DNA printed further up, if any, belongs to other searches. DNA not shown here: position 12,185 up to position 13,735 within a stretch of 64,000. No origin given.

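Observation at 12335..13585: Family-B DNA polymerase present only as a C-terminal fragment (motifs B, C, KKRY) in a stand-alone ORF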

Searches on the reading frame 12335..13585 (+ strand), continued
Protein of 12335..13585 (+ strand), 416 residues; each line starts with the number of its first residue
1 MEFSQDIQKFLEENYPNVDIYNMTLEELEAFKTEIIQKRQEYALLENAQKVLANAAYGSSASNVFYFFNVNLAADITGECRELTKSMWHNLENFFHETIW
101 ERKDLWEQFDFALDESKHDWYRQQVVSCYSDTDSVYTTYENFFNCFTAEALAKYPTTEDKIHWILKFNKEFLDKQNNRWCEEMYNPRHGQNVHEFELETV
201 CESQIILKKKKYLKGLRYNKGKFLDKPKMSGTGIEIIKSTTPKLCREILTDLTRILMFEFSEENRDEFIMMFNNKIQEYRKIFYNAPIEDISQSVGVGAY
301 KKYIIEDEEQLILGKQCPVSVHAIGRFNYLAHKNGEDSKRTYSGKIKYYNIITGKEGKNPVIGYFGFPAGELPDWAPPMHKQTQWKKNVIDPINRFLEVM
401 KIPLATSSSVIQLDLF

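Call 29: search_solved_structures(query=L004:8465-11242:+, show_alignments=1, max_evalue=1e-10)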
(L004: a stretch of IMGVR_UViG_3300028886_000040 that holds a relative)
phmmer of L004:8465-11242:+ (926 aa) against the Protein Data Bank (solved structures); distinct sequences matched with E-value up to 1e-10: 32.
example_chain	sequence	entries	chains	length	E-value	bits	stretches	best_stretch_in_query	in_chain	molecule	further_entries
1clq_A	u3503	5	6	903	2.6e-40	141.4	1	93-855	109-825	PROTEIN (DNA POLYMERASE) | DNA POLYMERASE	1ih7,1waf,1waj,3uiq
3cfo_A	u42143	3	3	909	5.4e-40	140.3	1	93-855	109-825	DNA polymerase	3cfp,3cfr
4i9l_A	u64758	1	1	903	1.7e-38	135.3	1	93-855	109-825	DNA polymerase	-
3kd1_E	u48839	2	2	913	1.9e-38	135.2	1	93-853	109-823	DNA polymerase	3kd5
3sq1_A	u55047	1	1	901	2.4e-38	134.9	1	93-854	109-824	DNA polymerase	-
3sq2_A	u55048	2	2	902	2.4e-38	134.9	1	93-854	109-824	DNA polymerase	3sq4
3l8b_A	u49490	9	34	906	2.8e-38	134.7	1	93-856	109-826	DNA polymerase | DNA-directed DNA polymerase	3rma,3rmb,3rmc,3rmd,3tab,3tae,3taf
1q9y_A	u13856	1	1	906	2.8e-38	134.7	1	93-856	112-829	DNA POLYMERASE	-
1ig9_A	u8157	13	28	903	2.9e-38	134.6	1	93-856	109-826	DNA POLYMERASE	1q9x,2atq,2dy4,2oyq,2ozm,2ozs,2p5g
7f4y_A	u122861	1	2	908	3e-38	134.6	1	93-856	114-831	DNA polymerase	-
3lds_A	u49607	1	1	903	3.8e-38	134.2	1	93-856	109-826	DNA-directed DNA polymerase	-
3ne6_A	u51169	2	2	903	4.3e-38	134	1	93-856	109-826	DNA polymerase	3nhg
4j2e_A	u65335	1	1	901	4.5e-38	134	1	93-854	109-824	DNA polymerase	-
4dtj_A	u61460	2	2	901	5.1e-38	133.8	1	93-855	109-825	DNA polymerase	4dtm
3scx_A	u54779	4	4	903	5.5e-38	133.7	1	93-856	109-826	DNA polymerase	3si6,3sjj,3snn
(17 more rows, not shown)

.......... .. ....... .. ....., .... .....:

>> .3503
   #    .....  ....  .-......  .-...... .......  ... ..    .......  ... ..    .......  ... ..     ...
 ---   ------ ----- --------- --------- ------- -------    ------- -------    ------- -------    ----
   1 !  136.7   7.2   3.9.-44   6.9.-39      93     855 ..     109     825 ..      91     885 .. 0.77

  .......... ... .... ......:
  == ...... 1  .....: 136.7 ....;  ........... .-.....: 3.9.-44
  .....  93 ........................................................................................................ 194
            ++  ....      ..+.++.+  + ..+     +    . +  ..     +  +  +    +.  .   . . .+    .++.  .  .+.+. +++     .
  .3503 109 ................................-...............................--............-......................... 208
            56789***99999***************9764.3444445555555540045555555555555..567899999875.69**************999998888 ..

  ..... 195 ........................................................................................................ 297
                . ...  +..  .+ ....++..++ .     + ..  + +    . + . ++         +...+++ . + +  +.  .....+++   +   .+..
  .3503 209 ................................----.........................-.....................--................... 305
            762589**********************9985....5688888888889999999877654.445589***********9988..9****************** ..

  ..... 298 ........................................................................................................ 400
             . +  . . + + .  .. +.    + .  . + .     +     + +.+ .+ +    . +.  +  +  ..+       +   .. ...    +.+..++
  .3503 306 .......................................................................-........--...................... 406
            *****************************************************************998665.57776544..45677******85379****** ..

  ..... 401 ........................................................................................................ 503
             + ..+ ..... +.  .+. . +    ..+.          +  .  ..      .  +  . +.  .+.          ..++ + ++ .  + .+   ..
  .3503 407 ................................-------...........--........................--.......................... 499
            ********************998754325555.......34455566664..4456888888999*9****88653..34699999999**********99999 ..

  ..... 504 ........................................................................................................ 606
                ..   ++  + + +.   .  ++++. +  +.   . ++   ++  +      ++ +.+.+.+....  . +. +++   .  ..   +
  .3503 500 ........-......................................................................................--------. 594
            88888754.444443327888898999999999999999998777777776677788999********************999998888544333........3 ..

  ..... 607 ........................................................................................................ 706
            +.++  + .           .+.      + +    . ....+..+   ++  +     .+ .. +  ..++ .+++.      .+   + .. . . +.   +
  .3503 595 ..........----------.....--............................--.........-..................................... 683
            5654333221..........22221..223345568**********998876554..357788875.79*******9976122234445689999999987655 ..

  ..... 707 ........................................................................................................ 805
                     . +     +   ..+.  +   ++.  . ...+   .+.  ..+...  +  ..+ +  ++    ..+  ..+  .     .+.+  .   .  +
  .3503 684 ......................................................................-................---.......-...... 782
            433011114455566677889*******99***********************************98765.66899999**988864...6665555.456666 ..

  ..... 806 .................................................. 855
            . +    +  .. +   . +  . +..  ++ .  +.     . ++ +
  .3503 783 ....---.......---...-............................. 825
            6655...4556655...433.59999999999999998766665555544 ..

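Call 54: find_encoding_contigs(protein=P0100, flank=10000, max_places=5)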
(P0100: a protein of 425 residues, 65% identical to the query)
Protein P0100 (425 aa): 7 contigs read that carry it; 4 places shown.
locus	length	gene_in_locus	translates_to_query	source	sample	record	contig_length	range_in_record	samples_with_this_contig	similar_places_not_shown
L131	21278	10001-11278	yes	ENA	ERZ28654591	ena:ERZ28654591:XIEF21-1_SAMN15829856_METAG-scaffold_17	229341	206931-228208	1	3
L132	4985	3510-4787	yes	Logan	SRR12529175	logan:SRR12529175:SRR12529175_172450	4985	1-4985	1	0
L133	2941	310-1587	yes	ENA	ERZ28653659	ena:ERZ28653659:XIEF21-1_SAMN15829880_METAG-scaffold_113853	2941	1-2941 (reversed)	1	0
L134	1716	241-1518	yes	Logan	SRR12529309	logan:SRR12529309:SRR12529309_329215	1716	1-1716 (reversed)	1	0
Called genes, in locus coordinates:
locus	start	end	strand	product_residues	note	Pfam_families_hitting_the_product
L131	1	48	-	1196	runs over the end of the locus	-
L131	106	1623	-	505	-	-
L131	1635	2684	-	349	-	-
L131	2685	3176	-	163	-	-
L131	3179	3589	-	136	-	-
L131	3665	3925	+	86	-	-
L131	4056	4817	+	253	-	PF01541:GIY-YIG (weak)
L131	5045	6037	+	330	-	PF01541:GIY-YIG (weak), PF07460:NUMOD3, PF07453:NUMOD1 (weak)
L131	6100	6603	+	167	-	-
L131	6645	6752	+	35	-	-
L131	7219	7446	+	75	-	-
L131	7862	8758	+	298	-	-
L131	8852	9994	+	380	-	PF24308:DUF7487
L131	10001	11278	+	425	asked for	-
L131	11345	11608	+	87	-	-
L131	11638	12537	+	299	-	-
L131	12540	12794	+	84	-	-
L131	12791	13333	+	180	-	-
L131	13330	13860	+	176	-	-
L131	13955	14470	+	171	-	PF01025:GrpE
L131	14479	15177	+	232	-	PF24591:Phage_YunG-like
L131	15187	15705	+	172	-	PF15891:Nuc_deoxyri_tr2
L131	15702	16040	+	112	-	-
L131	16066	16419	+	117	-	-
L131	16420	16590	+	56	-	-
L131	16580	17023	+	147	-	PF15891:Nuc_deoxyri_tr2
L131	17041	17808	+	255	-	-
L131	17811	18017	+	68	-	-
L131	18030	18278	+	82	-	-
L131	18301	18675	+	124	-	-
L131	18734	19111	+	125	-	-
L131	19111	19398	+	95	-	-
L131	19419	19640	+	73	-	-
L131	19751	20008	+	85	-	-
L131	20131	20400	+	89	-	-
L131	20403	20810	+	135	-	-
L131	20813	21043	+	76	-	-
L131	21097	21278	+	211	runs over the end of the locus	-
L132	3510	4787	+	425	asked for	-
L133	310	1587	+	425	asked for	-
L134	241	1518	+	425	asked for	-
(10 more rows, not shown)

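Call 58: find_encoding_contigs(protein=P0072, flank=10000, max_places=3)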
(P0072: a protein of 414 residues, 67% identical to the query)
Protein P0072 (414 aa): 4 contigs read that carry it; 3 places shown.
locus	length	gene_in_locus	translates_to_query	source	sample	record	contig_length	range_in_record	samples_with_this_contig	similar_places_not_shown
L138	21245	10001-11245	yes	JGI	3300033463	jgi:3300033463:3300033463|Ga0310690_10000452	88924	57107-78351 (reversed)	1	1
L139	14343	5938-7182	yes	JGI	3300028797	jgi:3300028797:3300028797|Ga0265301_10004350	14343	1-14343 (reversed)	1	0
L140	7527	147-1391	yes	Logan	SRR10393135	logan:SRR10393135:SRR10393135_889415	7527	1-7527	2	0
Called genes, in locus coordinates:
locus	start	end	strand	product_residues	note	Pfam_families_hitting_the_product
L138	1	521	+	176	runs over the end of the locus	-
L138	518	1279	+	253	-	-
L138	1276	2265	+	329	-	-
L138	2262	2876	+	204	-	-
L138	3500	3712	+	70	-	-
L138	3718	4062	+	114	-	PF03382:DUF285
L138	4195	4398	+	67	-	-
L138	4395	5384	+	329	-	-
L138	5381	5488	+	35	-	-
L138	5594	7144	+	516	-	PF03104:DNA_pol_B_exo1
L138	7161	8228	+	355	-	PF24308:DUF7487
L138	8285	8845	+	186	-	-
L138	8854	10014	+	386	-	PF24308:DUF7487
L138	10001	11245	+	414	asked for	PF00136:DNA_pol_B (faint)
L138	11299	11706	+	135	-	-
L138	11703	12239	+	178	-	-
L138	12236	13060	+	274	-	-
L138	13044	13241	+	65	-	-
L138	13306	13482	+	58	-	-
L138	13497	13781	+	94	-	-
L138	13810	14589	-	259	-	PF01471:PG_binding_1, PF11860:Muramidase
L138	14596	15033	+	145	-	-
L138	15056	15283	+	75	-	PF04024:PspC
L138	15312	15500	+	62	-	-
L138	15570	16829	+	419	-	PF01145:Band_7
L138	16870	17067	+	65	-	-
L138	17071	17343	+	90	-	-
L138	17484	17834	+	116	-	-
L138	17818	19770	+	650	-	PF01653:DNA_ligase_aden, PF03120:OB_DNA_ligase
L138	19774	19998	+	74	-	-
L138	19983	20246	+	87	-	PF10902:WYL_2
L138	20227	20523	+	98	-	-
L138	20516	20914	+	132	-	-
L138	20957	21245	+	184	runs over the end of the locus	-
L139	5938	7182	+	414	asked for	PF00136:DNA_pol_B (faint)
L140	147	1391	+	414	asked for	PF00136:DNA_pol_B (faint)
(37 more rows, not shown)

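Call 60: predict_structure(alignment_id=A2)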
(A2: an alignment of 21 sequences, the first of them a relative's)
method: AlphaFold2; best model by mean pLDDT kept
length: 416 residues; sequences in the alignment: 21
mean_pLDDT: 79.2   pTM: 0.67
mean pLDDT of the five models: 79.2, 79.2, 76.7, 72.8, 70.8
residues with pLDDT >= 90: 121; 70-90: 202; 50-70: 60; < 50: 33
segments of 3 or more residues with pLDDT < 50: 54-76, 414-416
pLDDT, mean of each block of 10 residues (from residue 1): 62 74 76 71 55 47 34 46 78 94 96 96 81 72 94 93 94 86 62 73 80 87 87 64 90 90 87 92 92 85 77 77 88 90 88 78 87 88 90 88 78 51
secondary structure, 60 per line:
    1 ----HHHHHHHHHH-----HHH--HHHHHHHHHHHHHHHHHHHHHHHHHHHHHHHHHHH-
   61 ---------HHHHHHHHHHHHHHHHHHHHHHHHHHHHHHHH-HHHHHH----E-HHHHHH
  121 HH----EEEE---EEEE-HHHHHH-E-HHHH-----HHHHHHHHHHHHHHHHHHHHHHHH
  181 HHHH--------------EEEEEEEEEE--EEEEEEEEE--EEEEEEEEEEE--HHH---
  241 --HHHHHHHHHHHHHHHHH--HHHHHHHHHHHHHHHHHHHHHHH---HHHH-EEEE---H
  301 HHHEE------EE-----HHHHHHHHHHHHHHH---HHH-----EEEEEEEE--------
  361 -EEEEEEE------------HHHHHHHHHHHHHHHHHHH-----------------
elements in order: H5-14 H25-59 H70-101 H103-108 H115-122 E127-130 E134-137 H139-144 H148-151 H157-184 E199-208 E211-219 E222-232 H243-259 H262-284 H288-291 E293-296 H300-303 H319-333 E345-352 E362-368 H381-399

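Call 62: search_protein_families(library=phrogs, proteins=[L138:7161-8228:+, L138:8285-8845:+, L138:8854-10014:+, window:12335-13585:+], max_evalue=0.001)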
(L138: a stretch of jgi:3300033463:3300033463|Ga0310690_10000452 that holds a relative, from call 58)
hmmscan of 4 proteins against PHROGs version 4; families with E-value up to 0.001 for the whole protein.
L138:7161-8228:+ (355 aa): 2 families
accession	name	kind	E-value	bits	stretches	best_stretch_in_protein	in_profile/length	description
phrog_3339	-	DNA, RNA and nucleotide metabolism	5e-17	63.2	1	9-236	23-210/536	homing endonuclease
phrog_12131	-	DNA, RNA and nucleotide metabolism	8.3e-08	32.7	1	158-208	126-176/313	homing endonuclease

L138:8285-8845:+ (186 aa): 1 family
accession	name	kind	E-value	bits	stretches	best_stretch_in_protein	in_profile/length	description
phrog_13450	-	unknown function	1.5e-08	36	1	18-131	12-114/153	-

L138:8854-10014:+ (386 aa): 2 families
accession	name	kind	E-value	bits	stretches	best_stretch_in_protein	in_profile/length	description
phrog_3339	-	DNA, RNA and nucleotide metabolism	1.1e-15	58.7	1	19-351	32-342/536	homing endonuclease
phrog_12131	-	DNA, RNA and nucleotide metabolism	3.9e-08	33.7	1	77-183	70-180/313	homing endonuclease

window:12335-13585:+ (416 aa): 3 families
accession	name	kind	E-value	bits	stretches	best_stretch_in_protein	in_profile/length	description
phrog_1918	-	DNA, RNA and nucleotide metabolism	5.8e-45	155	1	17-407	10-373/382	DNA polymerase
phrog_262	-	DNA, RNA and nucleotide metabolism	2e-41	142.9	1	32-409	499-846/856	DNA polymerase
phrog_2927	-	DNA, RNA and nucleotide metabolism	5.1e-06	26.2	1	37-95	142-200/710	DNA polymerase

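Call 63: fold_search(model_id=the predicted structure, library=pdb)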
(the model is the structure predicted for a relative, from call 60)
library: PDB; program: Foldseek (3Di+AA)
matches with E <= 10: 269; with E <= 0.001: 150
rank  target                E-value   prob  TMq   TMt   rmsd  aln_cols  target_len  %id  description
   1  3tae_D                3.2e-12  1.00  0.64  0.32   7.0       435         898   18  5-hydroxycytosine paired with dAMP in RB69 gp43 (released 2011-11-09)
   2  3rma_C                4.7e-12  1.00  0.61  0.31   7.8       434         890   18  Crystal Structure of a replicative DNA polymerase bound to DNA containing Thymine Glycol (released 2011-08-10)
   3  2dtu_A                6.2e-12  1.00  0.60  0.31   7.2       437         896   18  Crystal structure of the beta hairpin loop deletion variant of RB69 gp43 in complex with DNA containing an abasic site (released 2006-12-05)
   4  3tag_A                8.7e-12  1.00  0.61  0.31   6.8       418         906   17  5-fluorocytosine paired with dAMP in RB69 gp43 (released 2011-11-09)
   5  2oyq_A                9.7e-12  1.00  0.61  0.32   6.5       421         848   19  Crystal structure of RB69 gp43 in complex with DNA with 5-NIMP opposite an abasic site analog (released 2007-10-23)
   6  1q9x_A                1.1e-11  1.00  0.60  0.30   7.9       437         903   18  Crystal structure of Enterobacteria phage RB69 gp43 DNA polymerase complexed with tetrahydrofuran containing DNA (released 2004-04-27)
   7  3rma_A                1.2e-11  1.00  0.63  0.32   6.5       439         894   17  Crystal Structure of a replicative DNA polymerase bound to DNA containing Thymine Glycol (released 2011-08-10)
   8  2dy4_C                1.3e-11  1.00  0.61  0.31   7.8       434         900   18  Crystal structure of RB69 GP43 in complex with DNA containing Thymine Glycol (released 2007-01-09)
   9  3l8b_A                1.7e-11  1.00  0.59  0.30   7.3       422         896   18  Crystal structure of a replicative DNA polymerase bound to the oxidized guanine lesion guanidinohydantoin (released 2010-03-09)
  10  1ig9_A                2.0e-11  1.00  0.60  0.30  10.3       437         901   18  Structure of the Replicating Complex of a Pol Alpha Family DNA Polymerase (released 2001-06-11)
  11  2p5o_C                2.1e-11  1.00  0.61  0.32   6.1       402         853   19  Crystal structure of RB69 GP43 in complex with DNA containing an abasic site analog (released 2007-04-03)
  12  2dtu_D                2.1e-11  1.00  0.63  0.32   7.4       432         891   18  Crystal structure of the beta hairpin loop deletion variant of RB69 gp43 in complex with DNA containing an abasic site (released 2006-12-05)
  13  2dy4_B                2.2e-11  1.00  0.57  0.29   7.7       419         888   18  Crystal structure of RB69 GP43 in complex with DNA containing Thymine Glycol (released 2007-01-09)
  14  2p5g_A                2.6e-11  1.00  0.61  0.31   6.9       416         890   18  Crystal structure of RB69 gp43 in complex with DNA with dAMP opposite an abasic site analog in a 21mer template (released 2007-10-23)
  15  3cq8_A                2.8e-11  1.00  0.62  0.31   9.8       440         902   18  Ternary complex of the L415F mutant RB69 exo(-)polymerase (released 2008-09-02)
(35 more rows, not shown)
